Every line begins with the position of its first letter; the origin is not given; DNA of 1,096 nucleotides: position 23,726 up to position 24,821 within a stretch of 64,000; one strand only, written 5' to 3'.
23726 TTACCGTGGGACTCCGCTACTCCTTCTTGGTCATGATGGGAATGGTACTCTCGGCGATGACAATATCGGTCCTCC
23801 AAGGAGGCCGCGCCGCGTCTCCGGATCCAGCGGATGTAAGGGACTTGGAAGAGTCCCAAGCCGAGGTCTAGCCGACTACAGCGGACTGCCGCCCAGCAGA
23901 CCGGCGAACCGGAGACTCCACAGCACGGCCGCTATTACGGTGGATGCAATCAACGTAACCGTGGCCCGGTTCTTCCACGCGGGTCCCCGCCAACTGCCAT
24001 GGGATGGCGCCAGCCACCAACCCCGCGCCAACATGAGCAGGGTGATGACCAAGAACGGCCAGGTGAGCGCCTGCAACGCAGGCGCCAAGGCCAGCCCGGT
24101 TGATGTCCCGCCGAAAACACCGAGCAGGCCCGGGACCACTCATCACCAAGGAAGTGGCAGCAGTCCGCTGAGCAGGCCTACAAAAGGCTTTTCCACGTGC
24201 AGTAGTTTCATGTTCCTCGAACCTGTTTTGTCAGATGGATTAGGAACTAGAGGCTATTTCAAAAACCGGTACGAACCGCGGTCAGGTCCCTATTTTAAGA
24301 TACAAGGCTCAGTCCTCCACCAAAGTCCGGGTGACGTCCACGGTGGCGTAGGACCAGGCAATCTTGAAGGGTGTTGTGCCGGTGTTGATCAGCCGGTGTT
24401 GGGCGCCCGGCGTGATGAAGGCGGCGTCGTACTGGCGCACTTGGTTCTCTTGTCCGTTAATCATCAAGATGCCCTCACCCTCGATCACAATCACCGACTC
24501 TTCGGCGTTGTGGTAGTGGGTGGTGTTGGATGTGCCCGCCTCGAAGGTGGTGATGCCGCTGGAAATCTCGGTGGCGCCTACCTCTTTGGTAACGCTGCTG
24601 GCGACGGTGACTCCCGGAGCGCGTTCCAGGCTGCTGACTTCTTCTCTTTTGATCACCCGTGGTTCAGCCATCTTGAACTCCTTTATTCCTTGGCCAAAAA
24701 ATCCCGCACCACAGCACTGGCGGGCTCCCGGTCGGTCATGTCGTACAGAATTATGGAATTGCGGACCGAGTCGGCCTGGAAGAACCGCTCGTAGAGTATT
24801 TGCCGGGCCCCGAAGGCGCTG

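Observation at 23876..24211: Tandem in-frame TGA-TGA exactly where a MerT-like membrane protein would carry its Cys-Cys pair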

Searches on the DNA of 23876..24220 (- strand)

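Call 87: search_rna_families(source=L021, start=400, end=1100, threshold=gathering)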
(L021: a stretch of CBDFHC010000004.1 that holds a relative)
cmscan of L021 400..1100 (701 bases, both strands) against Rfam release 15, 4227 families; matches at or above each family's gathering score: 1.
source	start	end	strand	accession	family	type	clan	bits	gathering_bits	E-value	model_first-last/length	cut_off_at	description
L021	671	762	-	RF01852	tRNA-Sec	Gene; tRNA;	CL00001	68.4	47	8.2e-14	1-91/91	no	Selenocysteine transfer RNA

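Call 88: search_rna_families(source=window, start=23990, end=24220, threshold=evalue, max_evalue=10)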
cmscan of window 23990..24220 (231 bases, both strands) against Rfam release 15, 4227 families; matches with E-value up to 10: 6.
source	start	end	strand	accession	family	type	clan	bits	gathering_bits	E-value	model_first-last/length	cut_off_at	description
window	24089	24150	-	RF01136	sR28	Gene; snRNA; snoRNA; CD-box;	-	15.5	39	0.052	1-55/55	no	Small nucleolar RNA sR28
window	23990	24025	-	RF00523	Prion_pknot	Cis-reg;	-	14.8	39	1.9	1-40/40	no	Prion pseudoknot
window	24087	24189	-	RF02507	Atu_Ti3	Gene; sRNA;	-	13.7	50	3.2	1-89/89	no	Rhizobiales sRNA Atu_Ti3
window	24064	24166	-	RF02826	Scr6925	Gene; sRNA;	-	11.7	50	10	1-131/131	no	Streptomyces RNA 6925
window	24118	24148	-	RF01141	sR18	Gene; snRNA; snoRNA; CD-box;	-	9.2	45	9.8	1-56/56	no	Small nucleolar RNA sR18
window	24076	24202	+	RF02042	HOTTIP_3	Gene; lncRNA;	-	4.2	50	6.4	176-353/353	no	HOXA transcript at the distal tip, conserved region 3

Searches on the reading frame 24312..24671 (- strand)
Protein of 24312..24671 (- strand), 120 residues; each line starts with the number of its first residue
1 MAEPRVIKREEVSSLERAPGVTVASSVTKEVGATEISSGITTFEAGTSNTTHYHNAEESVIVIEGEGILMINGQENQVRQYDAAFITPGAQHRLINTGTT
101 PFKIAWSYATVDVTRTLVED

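Call 67: search_protein_families(library=ncbifam, proteins=[window:24312-24671:-], max_evalue=0.01)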
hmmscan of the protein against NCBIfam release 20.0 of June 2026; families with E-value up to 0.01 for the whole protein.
seq(120 aa): 10 families
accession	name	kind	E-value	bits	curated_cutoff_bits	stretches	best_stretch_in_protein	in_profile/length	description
NF008373.0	PRK11171.1-2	equivalog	3e-06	26.6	445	1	46-108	79-142/274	(S)-ureidoglycine aminohydrolase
NF049940.1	MandnitrLy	equivalog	9.7e-06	25.4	140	1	20-92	19-92/130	(R)-mandelonitrile lyase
NF008376.0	PRK11171.1-5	equivalog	1e-05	24.8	338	1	44-107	78-141/278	(S)-ureidoglycine aminohydrolase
TIGR01479.1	GMP_PMI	equivalog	2.1e-05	23.5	372.95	1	47-104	388-444/467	mannose-1-phosphate guanylyltransferase/mannose-6-phosphate isomerase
NF040771.1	AAH_UGLYAH2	exception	3.8e-05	23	350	1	45-107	74-136/267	bifunctional allantoicase/(S)-ureidoglycine aminohydrolase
NF007408.0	PRK09943.1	equivalog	6.5e-05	22.6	211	1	40-104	111-176/185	HTH-type transcriptional regulator PuuR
TIGR03214.2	ura-cupin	equivalog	0.00017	21.1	200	1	16-106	28-120/249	(S)-ureidoglycine aminohydrolase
NF050094.1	BetDgalsidMYCTU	equivalog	0.00033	20.8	175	1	26-97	25-97/113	beta-D-galactosidase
NF009806.0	PRK13290.1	subfamily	0.00041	20.4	128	1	39-80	38-81/130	ectoine synthase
NF012004.0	PRK15460.1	equivalog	0.0025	16.5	859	1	46-104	397-454/478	mannose-1-phosphate guanyltransferase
